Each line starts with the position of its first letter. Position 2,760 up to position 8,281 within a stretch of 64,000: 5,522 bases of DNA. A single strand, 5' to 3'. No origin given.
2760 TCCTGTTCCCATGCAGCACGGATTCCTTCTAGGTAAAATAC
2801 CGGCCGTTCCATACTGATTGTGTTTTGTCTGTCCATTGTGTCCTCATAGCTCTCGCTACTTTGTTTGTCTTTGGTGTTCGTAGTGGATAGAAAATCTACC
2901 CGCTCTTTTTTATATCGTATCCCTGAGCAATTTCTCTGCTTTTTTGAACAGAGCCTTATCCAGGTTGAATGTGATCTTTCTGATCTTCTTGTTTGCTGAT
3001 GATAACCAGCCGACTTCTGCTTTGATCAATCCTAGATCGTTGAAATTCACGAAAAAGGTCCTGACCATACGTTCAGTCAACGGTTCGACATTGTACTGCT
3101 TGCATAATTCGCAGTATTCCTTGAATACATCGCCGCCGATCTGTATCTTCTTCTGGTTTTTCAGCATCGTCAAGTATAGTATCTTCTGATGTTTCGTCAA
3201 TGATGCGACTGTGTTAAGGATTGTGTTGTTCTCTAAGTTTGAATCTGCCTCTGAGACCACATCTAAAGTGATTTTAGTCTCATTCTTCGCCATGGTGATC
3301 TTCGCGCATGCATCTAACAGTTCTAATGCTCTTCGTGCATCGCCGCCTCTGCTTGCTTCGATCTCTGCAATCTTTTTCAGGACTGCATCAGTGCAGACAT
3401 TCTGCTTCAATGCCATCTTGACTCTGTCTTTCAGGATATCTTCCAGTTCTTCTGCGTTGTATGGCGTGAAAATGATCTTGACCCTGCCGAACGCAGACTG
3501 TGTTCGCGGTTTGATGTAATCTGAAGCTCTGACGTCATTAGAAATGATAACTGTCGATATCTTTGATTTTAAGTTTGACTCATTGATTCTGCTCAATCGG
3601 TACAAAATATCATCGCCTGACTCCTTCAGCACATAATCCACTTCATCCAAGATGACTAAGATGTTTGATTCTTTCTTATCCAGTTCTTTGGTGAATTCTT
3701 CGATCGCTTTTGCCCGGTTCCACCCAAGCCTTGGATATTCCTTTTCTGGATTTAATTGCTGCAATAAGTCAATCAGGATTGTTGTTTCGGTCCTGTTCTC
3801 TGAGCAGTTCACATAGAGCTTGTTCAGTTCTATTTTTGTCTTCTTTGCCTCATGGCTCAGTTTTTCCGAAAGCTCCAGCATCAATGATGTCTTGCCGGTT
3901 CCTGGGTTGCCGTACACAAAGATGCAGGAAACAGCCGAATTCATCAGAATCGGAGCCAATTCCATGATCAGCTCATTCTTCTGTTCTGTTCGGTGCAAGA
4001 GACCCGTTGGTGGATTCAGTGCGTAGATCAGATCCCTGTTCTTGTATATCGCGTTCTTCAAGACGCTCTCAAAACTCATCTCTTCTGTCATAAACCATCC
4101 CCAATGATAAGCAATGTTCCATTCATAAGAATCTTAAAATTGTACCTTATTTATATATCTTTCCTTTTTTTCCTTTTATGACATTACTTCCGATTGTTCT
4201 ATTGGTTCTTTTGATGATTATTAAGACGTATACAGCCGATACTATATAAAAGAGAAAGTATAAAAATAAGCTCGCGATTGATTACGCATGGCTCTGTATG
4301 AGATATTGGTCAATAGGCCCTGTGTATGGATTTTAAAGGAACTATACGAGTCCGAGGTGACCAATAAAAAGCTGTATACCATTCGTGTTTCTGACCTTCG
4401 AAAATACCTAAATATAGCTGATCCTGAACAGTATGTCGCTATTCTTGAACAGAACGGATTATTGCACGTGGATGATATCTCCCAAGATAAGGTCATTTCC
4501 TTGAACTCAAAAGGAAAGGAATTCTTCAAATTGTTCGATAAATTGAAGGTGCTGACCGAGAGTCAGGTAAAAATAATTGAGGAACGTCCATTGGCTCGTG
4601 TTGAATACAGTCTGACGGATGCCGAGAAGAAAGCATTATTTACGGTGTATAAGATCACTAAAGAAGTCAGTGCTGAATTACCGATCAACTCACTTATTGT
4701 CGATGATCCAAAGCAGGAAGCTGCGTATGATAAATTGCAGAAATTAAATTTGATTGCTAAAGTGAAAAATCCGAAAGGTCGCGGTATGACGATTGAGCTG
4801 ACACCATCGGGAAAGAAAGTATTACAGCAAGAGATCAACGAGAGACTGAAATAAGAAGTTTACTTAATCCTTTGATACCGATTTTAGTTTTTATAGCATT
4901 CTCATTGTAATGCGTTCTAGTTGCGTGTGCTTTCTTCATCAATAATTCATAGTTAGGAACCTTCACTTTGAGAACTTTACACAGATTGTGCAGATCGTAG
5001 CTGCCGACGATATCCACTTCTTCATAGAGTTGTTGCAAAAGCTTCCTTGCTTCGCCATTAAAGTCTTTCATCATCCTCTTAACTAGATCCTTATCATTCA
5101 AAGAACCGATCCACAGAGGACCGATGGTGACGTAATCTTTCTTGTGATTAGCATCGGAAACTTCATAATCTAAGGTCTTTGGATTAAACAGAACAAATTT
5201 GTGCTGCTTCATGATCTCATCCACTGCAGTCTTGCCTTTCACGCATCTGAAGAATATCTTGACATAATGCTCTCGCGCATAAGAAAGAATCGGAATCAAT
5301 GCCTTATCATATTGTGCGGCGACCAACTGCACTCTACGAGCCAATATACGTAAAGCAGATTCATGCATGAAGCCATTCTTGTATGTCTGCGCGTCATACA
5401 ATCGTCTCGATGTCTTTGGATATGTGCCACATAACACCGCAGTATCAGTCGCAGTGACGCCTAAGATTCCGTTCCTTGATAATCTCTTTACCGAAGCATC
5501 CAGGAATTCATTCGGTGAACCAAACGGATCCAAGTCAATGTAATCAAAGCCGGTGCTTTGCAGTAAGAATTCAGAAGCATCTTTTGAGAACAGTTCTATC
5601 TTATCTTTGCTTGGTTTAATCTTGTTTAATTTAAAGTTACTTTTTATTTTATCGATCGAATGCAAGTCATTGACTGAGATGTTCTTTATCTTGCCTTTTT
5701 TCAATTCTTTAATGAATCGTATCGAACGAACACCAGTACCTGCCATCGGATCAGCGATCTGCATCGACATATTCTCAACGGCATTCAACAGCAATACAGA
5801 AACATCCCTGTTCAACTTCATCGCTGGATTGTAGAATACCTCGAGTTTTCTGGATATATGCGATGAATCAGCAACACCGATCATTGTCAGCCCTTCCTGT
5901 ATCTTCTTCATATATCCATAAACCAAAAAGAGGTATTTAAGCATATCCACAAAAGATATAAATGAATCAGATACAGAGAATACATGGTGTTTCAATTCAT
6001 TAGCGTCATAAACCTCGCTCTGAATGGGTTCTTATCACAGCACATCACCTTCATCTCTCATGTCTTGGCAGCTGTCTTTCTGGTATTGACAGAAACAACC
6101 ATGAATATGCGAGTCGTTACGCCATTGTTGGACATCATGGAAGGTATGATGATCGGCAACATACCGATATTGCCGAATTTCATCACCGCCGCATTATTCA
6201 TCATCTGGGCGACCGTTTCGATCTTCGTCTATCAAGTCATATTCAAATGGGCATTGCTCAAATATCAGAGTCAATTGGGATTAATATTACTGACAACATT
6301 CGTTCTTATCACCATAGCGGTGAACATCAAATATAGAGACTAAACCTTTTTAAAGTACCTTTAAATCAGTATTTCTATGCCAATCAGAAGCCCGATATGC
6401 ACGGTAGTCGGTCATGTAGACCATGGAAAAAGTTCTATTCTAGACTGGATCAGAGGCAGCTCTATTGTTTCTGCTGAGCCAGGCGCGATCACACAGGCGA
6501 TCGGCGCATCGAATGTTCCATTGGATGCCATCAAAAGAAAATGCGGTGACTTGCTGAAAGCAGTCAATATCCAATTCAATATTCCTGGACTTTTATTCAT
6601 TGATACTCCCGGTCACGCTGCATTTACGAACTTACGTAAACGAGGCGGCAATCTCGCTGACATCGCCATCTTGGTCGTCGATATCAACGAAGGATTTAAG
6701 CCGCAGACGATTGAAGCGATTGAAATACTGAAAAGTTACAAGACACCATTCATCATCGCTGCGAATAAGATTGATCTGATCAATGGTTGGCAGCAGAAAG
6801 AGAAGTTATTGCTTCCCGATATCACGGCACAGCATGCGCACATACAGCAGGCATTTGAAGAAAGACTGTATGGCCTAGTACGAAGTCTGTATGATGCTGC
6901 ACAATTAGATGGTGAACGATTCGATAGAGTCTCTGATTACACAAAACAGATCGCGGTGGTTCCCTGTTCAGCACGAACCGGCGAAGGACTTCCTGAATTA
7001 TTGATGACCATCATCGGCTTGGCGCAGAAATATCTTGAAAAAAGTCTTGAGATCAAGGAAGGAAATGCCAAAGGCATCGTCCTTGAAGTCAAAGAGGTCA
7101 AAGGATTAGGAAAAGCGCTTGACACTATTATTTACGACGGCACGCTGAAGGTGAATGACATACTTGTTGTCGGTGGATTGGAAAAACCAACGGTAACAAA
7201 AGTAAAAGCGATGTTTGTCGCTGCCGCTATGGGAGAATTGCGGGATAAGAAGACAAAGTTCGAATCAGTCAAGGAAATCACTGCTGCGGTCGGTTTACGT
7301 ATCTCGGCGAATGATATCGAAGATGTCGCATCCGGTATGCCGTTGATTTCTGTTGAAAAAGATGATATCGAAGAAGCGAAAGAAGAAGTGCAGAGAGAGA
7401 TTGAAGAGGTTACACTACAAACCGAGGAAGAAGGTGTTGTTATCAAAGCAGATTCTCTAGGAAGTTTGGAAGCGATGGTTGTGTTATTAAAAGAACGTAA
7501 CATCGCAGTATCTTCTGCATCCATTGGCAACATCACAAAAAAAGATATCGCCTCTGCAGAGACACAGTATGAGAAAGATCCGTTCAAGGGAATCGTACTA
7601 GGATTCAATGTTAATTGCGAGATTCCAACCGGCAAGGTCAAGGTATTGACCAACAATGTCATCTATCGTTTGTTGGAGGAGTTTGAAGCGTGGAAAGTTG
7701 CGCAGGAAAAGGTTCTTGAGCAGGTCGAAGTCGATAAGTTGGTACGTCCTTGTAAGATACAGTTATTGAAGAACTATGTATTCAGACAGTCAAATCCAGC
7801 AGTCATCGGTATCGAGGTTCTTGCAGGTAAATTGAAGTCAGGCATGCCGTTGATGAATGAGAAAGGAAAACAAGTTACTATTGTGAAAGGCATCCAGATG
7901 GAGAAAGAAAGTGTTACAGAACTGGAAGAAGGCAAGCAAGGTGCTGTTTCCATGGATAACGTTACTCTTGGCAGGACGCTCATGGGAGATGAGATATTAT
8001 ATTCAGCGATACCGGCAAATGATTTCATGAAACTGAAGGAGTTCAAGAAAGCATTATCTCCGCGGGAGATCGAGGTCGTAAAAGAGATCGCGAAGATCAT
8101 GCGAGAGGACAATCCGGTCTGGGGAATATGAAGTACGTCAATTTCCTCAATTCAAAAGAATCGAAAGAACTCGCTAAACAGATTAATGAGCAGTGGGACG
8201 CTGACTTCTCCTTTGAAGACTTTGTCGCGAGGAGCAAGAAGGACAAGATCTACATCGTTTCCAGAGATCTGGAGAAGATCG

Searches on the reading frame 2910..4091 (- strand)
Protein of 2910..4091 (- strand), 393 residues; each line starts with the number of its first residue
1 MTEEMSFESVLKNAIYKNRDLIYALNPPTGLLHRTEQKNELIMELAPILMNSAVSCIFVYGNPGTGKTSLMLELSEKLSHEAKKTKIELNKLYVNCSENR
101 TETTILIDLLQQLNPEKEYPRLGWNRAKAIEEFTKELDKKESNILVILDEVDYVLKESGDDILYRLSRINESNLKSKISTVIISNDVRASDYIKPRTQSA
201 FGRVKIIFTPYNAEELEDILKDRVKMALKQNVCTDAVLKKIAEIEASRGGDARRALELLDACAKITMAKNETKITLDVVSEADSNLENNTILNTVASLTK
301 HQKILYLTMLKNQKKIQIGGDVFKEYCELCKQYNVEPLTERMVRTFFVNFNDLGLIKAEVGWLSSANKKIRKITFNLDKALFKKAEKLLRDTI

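Call 45: search_protein_families(library=pfam, proteins=[window:2910-4091:-], max_evalue=0.0001)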
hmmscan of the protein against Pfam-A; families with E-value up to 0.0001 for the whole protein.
window:2910-4091:- (393 aa): 14 families
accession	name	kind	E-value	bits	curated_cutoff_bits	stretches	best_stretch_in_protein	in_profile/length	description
PF22703.2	Cdc6_lid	-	1.3e-15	57.4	27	1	218-283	2-67/68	Cdc6 AAA+ ATPase-type lid domain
PF13401.12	AAA_22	-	5.5e-13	49.8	27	1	55-172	6-110/130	AAA domain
PF09079.17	Cdc6_C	-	2.7e-11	43.7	25.1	1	294-384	2-95/96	CDC6, C terminal winged helix domain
PF01637.24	ATPase_2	-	1.8e-10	41.5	33.2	1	43-184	9-153/225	ATPase domain predominantly from Archaea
PF13191.12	AAA_16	-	1.2e-09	39.3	32.6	1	33-172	4-161/167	AAA ATPase domain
PF00004.35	AAA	-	5.2e-07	30.6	21.2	1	58-186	2-110/131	ATPase family associated with various cellular activities (AAA)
PF05729.18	NACHT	-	1.8e-06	28.4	26.7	1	56-185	2-129/167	NACHT domain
PF09848.15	SLFN-g3_helicase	-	1.1e-05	25.3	24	1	56-151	3-88/354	Schlafen group 3, DNA/RNA helicase domain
PF24883.2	NPHP3_N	-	1.2e-05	26.1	24.8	0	54-168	22-148/164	Nephrocystin 3, N-terminal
PF22606.2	Cdc6-ORC-like_ATPase_lid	-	1.3e-05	25.4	27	1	211-265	1-55/60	Cdc6/ORC-like, ATPase lid domain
PF00931.28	NB-ARC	-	1.4e-05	24.9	23.5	1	44-151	7-109/248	NB-ARC domain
PF20720.3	nSTAND3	-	2.1e-05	24.7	27.2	1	55-174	18-133/155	Novel STAND NTPase 3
PF05621.17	TniB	-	2.4e-05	24.3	22.4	1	47-160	28-137/189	Bacterial TniB protein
PF07693.20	KAP_NTPase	-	8.4e-05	22.4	20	0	42-97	5-64/293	KAP family P-loop domain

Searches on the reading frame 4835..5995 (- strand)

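Call 45: search_protein_families(library=pfam, proteins=[window:4835-5995:-], max_evalue=0.0001)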
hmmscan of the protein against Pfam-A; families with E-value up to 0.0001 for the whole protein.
window:4835-5995:- (386 aa): 1 family
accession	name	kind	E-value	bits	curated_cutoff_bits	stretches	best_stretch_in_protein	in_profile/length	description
PF02005.22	TRM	-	5.4e-90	302.7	27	1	39-379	5-373/376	N2,N2-dimethylguanosine tRNA methyltransferase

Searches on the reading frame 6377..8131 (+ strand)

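Call 45: search_protein_families(library=pfam, proteins=[window:6377-8131:+], max_evalue=0.0001)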
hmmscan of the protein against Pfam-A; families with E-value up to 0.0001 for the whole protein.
window:6377-8131:+ (584 aa): 5 families
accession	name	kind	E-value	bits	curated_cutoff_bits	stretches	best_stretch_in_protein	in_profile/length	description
PF00009.33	GTP_EFTU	-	1.3e-32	113.4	26.5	1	7-217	5-187/188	Elongation factor Tu GTP binding domain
PF14578.12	GTP_EFTU_D4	-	9.6e-24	83.6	23.8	1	457-542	1-86/86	Elongation factor Tu domain 4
PF11987.13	IF-2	-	1.5e-14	54.4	27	1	332-437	6-117/117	Translation-initiation factor 2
PF03144.31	GTP_EFTU_D2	-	4.7e-10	40.2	30.3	0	476-531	3-63/73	Elongation factor Tu domain 2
PF01926.29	MMR_HSR1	-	1.5e-07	32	21.9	1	9-131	3-113/113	50S ribosome-binding GTPase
